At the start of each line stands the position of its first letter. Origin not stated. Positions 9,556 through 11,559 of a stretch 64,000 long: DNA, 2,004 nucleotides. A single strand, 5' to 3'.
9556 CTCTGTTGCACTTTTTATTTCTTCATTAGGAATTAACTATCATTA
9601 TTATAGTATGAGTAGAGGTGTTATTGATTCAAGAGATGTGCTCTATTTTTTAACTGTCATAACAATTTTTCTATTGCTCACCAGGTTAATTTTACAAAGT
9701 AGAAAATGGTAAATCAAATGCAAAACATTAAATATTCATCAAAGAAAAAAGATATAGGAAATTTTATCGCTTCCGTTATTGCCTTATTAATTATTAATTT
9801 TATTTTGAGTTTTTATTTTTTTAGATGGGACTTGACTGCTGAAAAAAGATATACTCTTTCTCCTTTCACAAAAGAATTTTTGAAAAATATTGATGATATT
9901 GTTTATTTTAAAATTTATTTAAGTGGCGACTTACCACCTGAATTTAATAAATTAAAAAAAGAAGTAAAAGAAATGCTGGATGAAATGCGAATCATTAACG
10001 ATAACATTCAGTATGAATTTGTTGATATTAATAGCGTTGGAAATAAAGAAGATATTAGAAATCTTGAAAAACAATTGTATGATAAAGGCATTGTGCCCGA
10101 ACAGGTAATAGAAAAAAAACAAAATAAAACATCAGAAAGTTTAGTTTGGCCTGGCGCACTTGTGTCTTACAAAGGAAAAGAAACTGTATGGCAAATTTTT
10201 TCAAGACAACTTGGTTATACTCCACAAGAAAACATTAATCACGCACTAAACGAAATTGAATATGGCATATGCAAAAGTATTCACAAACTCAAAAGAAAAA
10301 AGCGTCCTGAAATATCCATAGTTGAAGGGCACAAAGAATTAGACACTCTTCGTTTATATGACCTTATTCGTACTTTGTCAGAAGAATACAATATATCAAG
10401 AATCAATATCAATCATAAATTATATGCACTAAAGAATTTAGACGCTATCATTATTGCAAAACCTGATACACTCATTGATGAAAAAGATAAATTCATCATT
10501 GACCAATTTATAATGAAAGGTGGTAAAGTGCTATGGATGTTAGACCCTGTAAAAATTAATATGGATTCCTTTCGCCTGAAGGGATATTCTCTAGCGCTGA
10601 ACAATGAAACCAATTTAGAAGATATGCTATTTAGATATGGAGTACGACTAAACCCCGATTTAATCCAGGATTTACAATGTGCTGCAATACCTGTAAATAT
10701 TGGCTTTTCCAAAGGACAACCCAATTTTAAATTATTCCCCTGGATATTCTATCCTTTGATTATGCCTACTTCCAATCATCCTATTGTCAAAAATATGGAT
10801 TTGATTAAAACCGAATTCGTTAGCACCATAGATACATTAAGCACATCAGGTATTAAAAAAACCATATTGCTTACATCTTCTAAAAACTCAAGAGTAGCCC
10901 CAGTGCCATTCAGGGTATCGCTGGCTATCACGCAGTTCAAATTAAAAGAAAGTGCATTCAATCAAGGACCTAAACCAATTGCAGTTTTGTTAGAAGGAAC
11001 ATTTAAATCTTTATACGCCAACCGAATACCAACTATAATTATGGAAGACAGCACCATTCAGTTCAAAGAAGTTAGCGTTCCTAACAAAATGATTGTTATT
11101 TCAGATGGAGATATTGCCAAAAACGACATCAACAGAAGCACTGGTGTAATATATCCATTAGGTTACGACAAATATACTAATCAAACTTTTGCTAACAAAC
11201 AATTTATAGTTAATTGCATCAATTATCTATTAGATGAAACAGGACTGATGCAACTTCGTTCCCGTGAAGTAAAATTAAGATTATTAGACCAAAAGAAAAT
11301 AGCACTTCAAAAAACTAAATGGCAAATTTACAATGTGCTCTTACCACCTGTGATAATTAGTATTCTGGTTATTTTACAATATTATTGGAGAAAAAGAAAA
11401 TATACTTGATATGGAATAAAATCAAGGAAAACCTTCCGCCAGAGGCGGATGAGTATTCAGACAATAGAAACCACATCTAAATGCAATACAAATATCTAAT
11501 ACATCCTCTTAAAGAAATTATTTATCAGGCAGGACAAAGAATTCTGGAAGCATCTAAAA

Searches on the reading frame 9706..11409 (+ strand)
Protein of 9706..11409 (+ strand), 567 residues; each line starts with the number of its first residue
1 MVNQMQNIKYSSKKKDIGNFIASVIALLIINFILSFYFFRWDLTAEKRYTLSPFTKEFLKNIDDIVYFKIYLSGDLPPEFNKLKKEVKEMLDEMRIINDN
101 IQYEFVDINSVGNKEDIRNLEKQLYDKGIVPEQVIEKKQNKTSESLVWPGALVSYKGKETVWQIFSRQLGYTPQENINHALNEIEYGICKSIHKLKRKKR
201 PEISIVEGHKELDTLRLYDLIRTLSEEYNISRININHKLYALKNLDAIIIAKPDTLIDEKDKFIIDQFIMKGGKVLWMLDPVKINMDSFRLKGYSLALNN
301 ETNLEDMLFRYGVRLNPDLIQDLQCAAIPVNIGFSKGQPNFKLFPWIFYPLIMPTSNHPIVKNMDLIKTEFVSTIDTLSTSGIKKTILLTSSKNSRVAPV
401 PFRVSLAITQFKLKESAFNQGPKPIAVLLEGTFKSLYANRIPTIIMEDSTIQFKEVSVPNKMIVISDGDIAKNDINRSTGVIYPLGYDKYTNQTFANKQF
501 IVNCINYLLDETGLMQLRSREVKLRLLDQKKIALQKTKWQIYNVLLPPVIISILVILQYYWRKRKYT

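Call 3: search_protein_families(library=pfam, proteins=[window:9706-11409:+], max_evalue=0.01)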
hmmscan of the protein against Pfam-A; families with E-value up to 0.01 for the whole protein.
window:9706-11409:+ (567 aa): 2 families
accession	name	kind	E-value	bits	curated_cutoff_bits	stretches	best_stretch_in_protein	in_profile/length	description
PF09822.16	ABC_transp_aux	-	8.4e-89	298.1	34.7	1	200-504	1-288/288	ABC-type uncharacterized transport system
PF23357.1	DUF7088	-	2.9e-27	95.3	27.8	1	46-154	2-105/105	Domain of unknown function (DUF7088)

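Call 7: search_protein_families(library=ncbifam, proteins=[window:9706-11409:+], max_evalue=0.01)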
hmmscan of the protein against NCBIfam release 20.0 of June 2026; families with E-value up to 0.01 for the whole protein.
window:9706-11409:+ (567 aa): 1 family
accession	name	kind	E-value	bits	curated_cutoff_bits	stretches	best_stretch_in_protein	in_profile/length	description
TIGR03521.1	GldG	equivalog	1.7e-183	611.2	389.85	1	19-567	3-552/552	gliding motility-associated ABC transporter substrate-binding protein GldG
